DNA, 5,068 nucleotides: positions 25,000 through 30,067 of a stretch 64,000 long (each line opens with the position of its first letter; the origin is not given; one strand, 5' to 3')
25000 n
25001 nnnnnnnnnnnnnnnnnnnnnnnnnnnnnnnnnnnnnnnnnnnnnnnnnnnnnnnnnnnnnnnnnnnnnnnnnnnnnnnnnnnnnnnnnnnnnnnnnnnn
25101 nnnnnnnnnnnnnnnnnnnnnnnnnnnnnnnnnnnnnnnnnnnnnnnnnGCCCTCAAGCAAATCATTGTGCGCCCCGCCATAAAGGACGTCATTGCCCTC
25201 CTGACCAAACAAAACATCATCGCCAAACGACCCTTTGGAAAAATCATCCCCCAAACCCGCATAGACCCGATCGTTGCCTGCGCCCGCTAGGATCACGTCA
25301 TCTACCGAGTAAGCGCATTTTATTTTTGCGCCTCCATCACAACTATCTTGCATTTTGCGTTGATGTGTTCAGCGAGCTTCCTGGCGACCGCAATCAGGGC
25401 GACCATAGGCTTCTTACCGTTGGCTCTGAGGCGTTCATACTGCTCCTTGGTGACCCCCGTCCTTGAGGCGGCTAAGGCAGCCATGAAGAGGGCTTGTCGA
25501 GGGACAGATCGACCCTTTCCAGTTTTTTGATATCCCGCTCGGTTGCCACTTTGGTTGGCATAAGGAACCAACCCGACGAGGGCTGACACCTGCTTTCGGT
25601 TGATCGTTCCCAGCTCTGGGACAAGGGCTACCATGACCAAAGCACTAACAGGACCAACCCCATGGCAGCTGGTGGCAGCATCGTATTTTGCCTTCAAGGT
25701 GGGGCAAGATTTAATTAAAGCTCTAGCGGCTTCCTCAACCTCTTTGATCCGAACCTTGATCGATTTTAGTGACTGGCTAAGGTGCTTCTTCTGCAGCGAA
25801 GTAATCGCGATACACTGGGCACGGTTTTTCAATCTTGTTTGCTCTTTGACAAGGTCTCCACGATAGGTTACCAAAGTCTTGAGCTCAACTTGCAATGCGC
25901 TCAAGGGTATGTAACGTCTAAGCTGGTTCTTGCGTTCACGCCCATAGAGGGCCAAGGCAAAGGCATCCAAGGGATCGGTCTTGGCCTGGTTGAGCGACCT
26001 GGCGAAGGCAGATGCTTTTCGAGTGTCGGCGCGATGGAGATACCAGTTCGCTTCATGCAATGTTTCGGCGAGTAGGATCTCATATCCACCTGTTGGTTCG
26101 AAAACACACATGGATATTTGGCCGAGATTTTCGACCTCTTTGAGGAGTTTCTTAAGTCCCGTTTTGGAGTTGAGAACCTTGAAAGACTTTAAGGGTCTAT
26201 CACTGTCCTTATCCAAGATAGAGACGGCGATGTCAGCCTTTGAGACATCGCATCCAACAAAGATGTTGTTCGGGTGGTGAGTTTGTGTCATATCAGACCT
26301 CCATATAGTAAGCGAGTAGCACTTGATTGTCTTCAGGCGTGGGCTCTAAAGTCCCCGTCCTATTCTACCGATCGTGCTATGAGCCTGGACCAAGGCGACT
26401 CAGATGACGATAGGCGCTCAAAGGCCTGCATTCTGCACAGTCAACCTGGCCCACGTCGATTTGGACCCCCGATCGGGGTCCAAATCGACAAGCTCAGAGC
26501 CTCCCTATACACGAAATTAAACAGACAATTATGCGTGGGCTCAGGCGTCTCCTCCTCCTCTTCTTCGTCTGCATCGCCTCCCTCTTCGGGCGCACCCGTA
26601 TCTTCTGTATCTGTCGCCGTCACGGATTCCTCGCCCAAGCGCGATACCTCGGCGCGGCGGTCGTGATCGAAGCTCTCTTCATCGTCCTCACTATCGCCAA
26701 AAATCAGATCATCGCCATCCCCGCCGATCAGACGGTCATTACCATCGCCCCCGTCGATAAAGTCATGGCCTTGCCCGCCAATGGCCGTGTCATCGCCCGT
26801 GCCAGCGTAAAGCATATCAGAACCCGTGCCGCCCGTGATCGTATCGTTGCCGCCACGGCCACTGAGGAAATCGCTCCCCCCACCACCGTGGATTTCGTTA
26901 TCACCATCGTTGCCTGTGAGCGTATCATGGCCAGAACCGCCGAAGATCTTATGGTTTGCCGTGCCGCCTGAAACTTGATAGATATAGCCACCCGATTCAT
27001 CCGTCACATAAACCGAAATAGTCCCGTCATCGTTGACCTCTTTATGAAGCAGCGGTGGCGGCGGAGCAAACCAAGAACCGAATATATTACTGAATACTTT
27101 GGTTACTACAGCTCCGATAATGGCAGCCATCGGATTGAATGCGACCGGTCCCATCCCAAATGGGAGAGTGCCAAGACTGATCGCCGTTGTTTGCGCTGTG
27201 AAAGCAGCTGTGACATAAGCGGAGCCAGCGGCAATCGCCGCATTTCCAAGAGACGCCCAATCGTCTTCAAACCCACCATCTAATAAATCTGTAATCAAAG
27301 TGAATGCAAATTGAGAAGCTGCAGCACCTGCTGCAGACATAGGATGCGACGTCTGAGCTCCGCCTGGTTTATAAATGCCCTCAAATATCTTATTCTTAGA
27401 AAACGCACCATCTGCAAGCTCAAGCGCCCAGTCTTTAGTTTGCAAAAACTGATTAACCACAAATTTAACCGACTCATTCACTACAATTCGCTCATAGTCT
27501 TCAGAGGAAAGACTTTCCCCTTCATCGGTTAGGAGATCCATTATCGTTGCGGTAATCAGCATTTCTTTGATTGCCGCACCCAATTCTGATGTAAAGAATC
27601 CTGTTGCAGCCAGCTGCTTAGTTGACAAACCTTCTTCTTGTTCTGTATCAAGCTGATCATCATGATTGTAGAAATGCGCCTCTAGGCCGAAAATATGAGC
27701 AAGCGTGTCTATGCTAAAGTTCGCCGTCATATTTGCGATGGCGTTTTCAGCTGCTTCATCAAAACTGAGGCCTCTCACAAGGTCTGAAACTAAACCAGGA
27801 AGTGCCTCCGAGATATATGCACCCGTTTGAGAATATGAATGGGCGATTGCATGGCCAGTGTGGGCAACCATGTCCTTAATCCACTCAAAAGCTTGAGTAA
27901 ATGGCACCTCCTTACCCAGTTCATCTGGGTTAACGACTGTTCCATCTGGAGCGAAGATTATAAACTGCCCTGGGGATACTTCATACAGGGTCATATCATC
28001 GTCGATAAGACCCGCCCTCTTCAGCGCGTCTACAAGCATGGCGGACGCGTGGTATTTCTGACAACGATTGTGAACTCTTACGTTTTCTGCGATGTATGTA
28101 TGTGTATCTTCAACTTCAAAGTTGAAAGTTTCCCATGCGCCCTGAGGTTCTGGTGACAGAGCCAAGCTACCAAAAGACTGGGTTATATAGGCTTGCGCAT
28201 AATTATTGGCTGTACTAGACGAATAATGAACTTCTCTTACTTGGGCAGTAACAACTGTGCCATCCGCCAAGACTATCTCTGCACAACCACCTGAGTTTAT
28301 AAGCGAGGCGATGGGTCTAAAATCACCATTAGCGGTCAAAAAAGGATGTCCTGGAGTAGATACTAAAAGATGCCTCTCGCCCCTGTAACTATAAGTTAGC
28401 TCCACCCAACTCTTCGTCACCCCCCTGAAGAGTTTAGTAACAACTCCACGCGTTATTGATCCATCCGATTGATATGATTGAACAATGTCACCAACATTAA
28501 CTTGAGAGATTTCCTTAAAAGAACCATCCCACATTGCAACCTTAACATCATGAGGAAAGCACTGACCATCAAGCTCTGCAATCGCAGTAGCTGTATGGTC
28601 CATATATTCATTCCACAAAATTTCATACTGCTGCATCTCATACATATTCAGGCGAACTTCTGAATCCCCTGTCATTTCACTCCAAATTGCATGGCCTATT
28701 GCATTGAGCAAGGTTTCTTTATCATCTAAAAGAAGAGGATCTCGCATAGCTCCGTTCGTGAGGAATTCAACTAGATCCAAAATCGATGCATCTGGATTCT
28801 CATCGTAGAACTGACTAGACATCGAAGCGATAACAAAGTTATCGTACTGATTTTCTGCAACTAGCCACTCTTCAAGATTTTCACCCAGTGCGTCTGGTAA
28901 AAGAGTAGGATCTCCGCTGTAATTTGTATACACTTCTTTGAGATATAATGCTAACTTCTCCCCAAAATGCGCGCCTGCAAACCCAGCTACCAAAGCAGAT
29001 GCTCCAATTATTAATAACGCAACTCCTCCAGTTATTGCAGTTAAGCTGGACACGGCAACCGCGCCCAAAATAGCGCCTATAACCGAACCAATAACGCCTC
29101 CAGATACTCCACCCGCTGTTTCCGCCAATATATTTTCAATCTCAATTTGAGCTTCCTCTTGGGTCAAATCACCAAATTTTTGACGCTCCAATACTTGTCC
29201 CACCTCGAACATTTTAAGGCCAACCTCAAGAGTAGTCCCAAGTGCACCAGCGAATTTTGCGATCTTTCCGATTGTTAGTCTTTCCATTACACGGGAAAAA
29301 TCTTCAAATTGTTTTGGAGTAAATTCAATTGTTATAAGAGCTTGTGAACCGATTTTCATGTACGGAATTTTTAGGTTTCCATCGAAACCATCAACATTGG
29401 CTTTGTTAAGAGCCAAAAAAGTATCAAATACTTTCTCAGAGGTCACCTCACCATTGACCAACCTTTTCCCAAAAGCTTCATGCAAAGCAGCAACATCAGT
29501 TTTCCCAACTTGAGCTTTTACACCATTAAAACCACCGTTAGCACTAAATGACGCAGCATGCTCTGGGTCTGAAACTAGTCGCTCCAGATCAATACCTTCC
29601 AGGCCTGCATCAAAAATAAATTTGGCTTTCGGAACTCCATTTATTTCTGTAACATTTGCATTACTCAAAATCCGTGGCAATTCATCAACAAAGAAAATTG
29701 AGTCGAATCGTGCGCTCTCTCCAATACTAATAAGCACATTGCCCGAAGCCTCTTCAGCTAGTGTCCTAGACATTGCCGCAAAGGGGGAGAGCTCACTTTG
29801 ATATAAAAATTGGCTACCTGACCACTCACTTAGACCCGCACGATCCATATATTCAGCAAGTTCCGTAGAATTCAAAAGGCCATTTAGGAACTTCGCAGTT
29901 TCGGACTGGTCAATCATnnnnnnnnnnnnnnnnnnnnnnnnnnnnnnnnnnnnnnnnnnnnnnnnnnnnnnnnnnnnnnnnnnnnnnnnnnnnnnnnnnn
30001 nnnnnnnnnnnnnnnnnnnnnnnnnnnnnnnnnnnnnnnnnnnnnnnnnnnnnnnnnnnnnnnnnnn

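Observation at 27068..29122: Hint/BIL autoprocessing domain sandwiched between glycine-zipper and Gly/Ala-rich membrane segments in a T1SS substrate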

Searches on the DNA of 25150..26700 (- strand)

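Call 28: search_dna_similar(query=window:25150-26700:-, collection=plasmids, mode=distant, max_rows=15)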
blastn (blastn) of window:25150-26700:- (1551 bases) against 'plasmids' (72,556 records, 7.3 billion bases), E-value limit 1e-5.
No match.

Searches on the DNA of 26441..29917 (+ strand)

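Call 15: search_dna_similar(query=window:26441-29917:+, collection=plasmids, mode=near)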
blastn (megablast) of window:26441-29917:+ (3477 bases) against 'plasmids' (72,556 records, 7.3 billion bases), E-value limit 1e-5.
No match.

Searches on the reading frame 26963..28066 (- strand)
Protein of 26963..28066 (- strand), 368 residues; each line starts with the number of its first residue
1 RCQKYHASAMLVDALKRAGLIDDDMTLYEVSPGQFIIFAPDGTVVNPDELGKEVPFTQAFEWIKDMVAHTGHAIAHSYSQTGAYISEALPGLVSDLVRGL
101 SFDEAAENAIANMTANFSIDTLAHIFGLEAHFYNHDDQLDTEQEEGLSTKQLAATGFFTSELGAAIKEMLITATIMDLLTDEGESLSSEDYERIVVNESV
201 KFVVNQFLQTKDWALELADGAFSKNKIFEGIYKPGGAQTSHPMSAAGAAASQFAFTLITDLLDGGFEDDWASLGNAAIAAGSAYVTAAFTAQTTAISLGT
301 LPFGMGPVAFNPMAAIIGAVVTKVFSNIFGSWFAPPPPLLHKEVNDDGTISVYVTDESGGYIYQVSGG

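Call 39: search_protein_families(library=pfam, proteins=[window:26963-28066:-], max_evalue=10)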
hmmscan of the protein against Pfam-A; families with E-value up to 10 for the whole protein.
seq(368 aa): 0 families
